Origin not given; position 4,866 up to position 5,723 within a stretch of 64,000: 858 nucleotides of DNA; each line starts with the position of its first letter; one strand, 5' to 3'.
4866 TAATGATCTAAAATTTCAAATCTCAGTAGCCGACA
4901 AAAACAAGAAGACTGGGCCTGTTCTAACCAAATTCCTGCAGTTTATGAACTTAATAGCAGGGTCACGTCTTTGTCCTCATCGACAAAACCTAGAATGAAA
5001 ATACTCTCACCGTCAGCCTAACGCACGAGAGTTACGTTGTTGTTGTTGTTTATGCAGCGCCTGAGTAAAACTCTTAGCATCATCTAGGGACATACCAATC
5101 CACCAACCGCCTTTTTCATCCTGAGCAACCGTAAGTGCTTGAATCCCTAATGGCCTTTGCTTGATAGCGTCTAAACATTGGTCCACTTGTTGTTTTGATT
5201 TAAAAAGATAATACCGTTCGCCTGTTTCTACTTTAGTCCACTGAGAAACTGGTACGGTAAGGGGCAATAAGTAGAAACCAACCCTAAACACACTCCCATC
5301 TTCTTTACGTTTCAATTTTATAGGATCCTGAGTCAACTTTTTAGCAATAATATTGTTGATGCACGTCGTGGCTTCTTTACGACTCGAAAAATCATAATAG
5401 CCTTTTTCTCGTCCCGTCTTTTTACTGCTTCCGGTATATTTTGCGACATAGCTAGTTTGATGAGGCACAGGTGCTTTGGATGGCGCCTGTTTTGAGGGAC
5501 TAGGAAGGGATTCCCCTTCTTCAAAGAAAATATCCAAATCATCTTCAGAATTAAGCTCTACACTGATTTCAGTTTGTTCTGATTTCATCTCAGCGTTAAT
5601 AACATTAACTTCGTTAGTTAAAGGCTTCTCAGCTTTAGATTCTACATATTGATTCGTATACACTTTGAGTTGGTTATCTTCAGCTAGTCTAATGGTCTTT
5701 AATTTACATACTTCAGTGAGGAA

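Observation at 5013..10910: AT-rich island encoding a 1965-aa orphan protein between ccmAB and ligA: best candidate for an undescribed function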

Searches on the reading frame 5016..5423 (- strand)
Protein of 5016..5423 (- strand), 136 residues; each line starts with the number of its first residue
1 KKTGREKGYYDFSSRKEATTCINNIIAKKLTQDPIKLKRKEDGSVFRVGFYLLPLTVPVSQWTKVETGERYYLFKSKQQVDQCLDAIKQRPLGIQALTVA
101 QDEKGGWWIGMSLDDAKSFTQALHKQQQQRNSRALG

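Call 43: search_solved_structures(query=window:5016-5423:-, max_evalue=10, show_alignments=3)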
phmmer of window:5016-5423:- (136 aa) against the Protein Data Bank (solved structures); distinct sequences matched with E-value up to 10: 5.
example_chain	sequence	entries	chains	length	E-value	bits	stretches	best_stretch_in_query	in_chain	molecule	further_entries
4mkm_A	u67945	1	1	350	0.22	14.6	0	64-98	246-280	Putative surface anchored protein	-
1oo2_A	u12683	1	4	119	1.1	12.3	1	82-121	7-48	transthyretin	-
1sn0_A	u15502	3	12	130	1.3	12.1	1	82-121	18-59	transthyretin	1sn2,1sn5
8d8s_A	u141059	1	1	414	1.3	12.1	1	56-90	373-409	Cysteine desulfurase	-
6gnm_A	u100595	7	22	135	1.4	12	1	82-120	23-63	Transthyretin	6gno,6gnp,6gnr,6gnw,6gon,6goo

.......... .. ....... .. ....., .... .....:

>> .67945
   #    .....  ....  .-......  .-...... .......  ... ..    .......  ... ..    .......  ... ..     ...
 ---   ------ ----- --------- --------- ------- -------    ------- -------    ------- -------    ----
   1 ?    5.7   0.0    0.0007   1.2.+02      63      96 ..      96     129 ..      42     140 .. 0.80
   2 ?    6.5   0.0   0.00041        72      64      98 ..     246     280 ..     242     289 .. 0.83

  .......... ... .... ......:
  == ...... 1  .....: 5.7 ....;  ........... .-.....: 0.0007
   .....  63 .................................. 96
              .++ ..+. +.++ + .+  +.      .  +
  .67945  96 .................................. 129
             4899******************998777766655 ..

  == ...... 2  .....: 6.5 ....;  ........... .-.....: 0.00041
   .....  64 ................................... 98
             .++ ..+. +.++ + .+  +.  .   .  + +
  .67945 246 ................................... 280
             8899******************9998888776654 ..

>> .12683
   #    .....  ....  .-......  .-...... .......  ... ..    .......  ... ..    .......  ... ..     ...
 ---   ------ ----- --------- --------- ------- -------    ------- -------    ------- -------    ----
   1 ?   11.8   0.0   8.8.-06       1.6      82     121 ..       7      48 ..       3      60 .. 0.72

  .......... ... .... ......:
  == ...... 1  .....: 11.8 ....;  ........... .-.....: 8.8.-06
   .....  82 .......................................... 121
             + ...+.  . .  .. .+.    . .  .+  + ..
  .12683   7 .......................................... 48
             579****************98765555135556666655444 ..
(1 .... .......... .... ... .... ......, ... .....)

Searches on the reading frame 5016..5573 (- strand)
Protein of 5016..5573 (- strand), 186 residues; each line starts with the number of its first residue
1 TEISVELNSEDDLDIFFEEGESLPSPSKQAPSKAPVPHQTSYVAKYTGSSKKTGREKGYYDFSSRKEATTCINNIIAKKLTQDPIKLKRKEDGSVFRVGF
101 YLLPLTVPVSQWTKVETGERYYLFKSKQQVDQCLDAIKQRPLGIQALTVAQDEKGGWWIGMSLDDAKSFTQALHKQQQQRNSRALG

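Call 42: search_protein_families(library=pfam, proteins=[window:5016-5573:-], max_evalue=10)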
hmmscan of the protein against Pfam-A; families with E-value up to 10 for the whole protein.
window:5016-5573:- (186 aa): 0 families

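Call 48: predict_structure(protein=window:5016-5483:-)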
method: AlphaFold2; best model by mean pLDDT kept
length: 156 residues; sequences in the alignment: 1
mean_pLDDT: 56.1   pTM: 0.38
mean pLDDT of the five models: 56.1, 51.6, 50.1, 49.0, 42.3
residues with pLDDT >= 90: 0; 70-90: 22; 50-70: 90; < 50: 44
segments of 3 or more residues with pLDDT < 50: 1-27, 71-80, 83-86
pLDDT, mean of each block of 10 residues (from residue 1): 29 32 43 70 62 63 63 43 51 67 68 66 67 63 57 50
secondary structure, 60 per line:
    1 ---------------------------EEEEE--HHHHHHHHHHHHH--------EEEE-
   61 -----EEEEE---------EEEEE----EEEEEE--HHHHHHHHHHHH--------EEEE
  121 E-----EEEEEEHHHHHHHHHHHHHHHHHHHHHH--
elements in order: E28-32 H35-47 E56-59 E66-70 E80-84 E89-94 H97-108 E117-121 E127-132 H133-154
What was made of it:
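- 5016..5402 (-): Residues 1837-1965: C-terminal alpha/beta domain, modelled as a tandem beta-alpha-beta-beta unit. It contains an internal duplication (1838-1859 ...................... / 1900-1921 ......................). It ends in a helix and a basic polar tail (net +3 over the last 15 residues). AF2 pLDDT 56, pTM 0.38 (call 48).
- Tried and rejected: AF2 on residues 1810-1965 gave pLDDT 56 (call 48).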

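Call 52: fold_search(model_id=the predicted structure, library=pdb)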
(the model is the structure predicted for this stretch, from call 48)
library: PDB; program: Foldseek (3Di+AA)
matches with E <= 10: 889; with E <= 0.001: 0
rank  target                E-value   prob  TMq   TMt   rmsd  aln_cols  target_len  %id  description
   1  3hyi                  2.8e-02  0.96  0.35  0.20   9.0       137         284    9  Crystal structure of full-length DUF199/WhiA from Thermatoga maritima (released 2009-09-01)
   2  5a0w_A                4.0e-02  0.77  0.32  0.28  10.7       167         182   14  THE CRYSTAL STRUCTURE OF I-DMOI E117A IN COMPLEX WITH ITS TARGET DNA AND IN THE PRESENCE OF 2MM MN (released 2016-05-11)
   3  2vs7_G                4.0e-02  0.75  0.31  0.28  10.9       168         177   12  The crystal structure of I-DmoI in complex with DNA and Ca (released 2008-11-11)
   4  5akf_I                5.6e-02  0.69  0.30  0.28  10.6       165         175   14  THE CRYSTAL STRUCTURE OF I-DMOI Q42AK120M IN COMPLEX WITH ITS TARGET DNA NICKED IN THE CODING STRAND A AND IN THE PRES (released 2015-06-17)
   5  2vs7_A                6.0e-02  0.82  0.30  0.27   9.3       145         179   11  The crystal structure of I-DmoI in complex with DNA and Ca (released 2008-11-11)
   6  2dch                  6.0e-02  0.63  0.27  0.23  11.2       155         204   10  Crystal structure of archaeal intron-encoded homing endonuclease I-Tsp061I (released 2006-07-06)
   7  4un7_A                6.7e-02  0.82  0.31  0.26   9.5       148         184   12  THE CRYSTAL STRUCTURE OF I-DMOI IN COMPLEX WITH ITS TARGET DNA BEFORE INCUBATION IN 5MM MN (STATE 1) (released 2014-12-03)
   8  5a0w_G                7.1e-02  0.80  0.32  0.28   9.7       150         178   13  THE CRYSTAL STRUCTURE OF I-DMOI E117A IN COMPLEX WITH ITS TARGET DNA AND IN THE PRESENCE OF 2MM MN (released 2016-05-11)
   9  5ak9_J                7.1e-02  0.80  0.30  0.27   9.2       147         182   12  THE CRYSTAL STRUCTURE OF I-DMOI Q42AK120M IN COMPLEX WITH ITS TARGET DNA IN THE PRESENCE OF 2MM MN (released 2015-06-17)
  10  3hyj_D                8.5e-02  0.72  0.34  0.27   9.5       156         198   10  Crystal structure of the N-terminal LAGLIDADG domain of DUF199/WhiA (released 2009-09-01)
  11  5aa0_BZ               8.5e-02  0.38  0.24  0.08  14.1       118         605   16  Complex of Thermous thermophilus ribosome (A-and P-site tRNA) bound to BipA-GDPCP (released 2015-10-14)
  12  6x1j_A                9.0e-02  0.38  0.27  0.20  10.4       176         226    8  The homing endonuclease I-WcaI bound to its DNA recognition sequence (released 2021-05-26)
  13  4unc_A                9.5e-02  0.63  0.32  0.28  10.9       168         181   14  THE CRYSTAL STRUCTURE OF I-DMOI IN COMPLEX WITH ITS TARGET DNA AT 8 DAYS INCUBATION IN 5MM MN (STATE 6) (released 2014-12-17)
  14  5o6i_F                1.0e-01  0.75  0.31  0.27   9.4       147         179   12  Structures and dynamics of mesophilic variants from the homing endonuclease I-DmoI (released 2017-12-06)
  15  1b24                  1.0e-01  0.44  0.26  0.23  10.9       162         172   12  I-DMOI, INTRON-ENCODED ENDONUCLEASE (released 1999-03-24)
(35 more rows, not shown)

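Call 57: fold_search(model_id=the predicted structure, library=viral)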
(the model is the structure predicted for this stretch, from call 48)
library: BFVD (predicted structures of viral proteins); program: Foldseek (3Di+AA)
matches with E <= 10: 887; with E <= 0.001: 0
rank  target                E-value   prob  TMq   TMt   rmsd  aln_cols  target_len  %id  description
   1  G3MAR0                7.2e-03  0.90  0.29  0.32  10.1       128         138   12  Gp519 [Bacillus phage G]
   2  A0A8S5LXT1            1.4e-02  0.82  0.31  0.25  10.8       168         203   12  INTRON-ENCODED ENDONUCLEASE I-SCEI [Myoviridae sp. ctZgq1]
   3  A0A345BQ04            2.2e-02  0.90  0.31  0.16   9.3       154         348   13  (no name in the UniProt tables at hand)
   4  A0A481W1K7            3.1e-02  0.63  0.28  0.09   9.7       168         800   11  (no name in the UniProt tables at hand)
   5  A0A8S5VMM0            3.7e-02  0.69  0.28  0.07   7.0       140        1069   11  DNA POLYMERASE [Ackermannviridae sp.]
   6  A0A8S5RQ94            5.9e-02  0.54  0.29  0.18   9.1       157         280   10  (no name in the UniProt tables at hand)
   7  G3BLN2                6.3e-02  0.60  0.30  0.24  11.2       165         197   13  LAGLIDADG homing endonuclease [Salmonella phage PVPSE1]
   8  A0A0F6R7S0            6.6e-02  0.38  0.23  0.22  16.4       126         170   10  Uncharacterized protein [Sinorhizobium phage phiM9]
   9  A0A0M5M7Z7            7.0e-02  0.30  0.25  0.12  10.6       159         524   11  (no name in the UniProt tables at hand)
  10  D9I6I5                7.4e-02  0.75  0.29  0.25   6.6        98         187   13  MotA activator of middle period transcription [Acinetobacter phage 133]
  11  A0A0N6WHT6            7.4e-02  0.66  0.27  0.14  15.7       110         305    9  ORF-5 [Buzura suppressaria nuclear polyhedrosis virus]
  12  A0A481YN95            7.9e-02  0.41  0.30  0.18  17.7       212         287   13  Uncharacterized protein [Pithovirus LCDPAC01]
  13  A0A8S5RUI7            8.4e-02  0.28  0.23  0.14   9.0       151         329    9  (no name in the UniProt tables at hand)
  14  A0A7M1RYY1            1.0e-01  0.69  0.31  0.22   9.3       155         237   10  Endonuclease [uncultured phage cr116_1]
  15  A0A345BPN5            1.1e-01  0.44  0.28  0.08   7.9       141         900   11  (no name in the UniProt tables at hand)
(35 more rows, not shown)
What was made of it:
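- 5016..5402 (-): Foldseek best E = 0.028 against PDB and 0.007 against the viral library, TM at most 0.36 (calls 52, 57).
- On Nucleomodulins: The best Foldseek matches (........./WhiA, MotA C-terminal domain) have E 0.007-0.03 and TM <= 0.36 (calls 48, 52, 57).
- The weak top fold matches are to nucleic-acid-binding double alpha/beta folds: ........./WhiA and the MotA C-terminal domain (calls 52, 57). The top, non-significant fold hits include endonucleases (calls 52, 57).
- Tried and rejected: Foldseek against PDB and the viral library found nothing significant (calls 52, 57).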
